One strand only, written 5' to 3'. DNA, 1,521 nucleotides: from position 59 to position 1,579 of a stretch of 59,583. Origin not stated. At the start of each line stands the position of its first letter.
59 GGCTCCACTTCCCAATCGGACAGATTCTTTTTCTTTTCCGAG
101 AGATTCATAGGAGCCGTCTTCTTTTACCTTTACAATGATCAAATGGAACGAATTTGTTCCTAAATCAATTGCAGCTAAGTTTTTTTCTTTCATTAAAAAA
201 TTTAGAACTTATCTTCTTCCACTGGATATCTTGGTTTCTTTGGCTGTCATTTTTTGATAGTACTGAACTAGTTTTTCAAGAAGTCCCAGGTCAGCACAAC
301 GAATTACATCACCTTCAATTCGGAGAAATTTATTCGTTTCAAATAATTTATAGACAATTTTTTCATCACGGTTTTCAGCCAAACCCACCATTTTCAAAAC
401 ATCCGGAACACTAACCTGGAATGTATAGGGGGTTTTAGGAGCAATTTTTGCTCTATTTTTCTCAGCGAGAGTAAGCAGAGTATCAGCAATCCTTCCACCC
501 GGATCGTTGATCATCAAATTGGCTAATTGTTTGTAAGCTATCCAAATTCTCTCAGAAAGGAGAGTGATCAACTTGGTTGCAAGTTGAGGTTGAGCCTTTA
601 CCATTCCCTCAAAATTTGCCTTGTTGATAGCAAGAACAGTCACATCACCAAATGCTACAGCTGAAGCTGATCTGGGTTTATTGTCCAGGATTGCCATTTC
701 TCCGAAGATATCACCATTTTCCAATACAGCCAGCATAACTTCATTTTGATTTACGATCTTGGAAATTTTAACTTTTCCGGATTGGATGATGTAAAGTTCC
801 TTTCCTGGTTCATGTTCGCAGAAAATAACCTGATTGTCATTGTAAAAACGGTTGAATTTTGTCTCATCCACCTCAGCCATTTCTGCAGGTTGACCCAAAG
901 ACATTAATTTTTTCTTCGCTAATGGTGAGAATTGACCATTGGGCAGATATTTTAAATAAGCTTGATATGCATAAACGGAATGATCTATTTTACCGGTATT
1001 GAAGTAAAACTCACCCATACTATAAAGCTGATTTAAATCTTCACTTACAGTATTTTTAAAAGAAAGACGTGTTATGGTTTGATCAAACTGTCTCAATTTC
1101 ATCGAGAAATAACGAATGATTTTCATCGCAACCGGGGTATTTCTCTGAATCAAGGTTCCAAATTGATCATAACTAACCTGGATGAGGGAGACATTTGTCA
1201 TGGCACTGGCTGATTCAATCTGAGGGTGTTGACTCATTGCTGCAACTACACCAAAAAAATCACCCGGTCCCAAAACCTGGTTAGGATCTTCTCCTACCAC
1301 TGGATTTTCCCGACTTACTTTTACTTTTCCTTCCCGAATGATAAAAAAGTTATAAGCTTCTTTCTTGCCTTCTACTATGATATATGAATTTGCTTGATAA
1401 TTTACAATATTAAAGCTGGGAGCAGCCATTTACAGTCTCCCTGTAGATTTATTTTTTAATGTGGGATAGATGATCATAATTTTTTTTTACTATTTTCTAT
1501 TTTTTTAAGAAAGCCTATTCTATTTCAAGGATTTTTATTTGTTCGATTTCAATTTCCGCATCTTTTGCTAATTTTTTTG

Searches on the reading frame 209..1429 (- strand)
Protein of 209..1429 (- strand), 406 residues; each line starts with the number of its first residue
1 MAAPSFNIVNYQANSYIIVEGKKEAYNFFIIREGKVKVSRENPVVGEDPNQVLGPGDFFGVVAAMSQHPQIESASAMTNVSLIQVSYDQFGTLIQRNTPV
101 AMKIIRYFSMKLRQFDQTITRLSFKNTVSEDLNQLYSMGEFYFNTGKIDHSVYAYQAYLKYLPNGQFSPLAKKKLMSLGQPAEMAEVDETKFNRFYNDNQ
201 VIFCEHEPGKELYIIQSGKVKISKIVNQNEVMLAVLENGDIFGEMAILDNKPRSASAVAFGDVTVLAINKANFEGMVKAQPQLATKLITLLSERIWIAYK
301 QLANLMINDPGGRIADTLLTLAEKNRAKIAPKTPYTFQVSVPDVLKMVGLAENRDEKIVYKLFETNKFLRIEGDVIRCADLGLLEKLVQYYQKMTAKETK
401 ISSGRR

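Call 9: search_protein_families(library=pfam, proteins=[window:209-1429:-])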
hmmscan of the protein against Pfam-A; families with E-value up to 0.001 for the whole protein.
window:209-1429:- (406 aa): 1 family
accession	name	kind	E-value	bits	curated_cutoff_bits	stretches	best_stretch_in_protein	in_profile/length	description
PF00027.35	cNMP_binding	-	1.7e-42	143.7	27.5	2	194-278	2-87/89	Cyclic nucleotide-binding domain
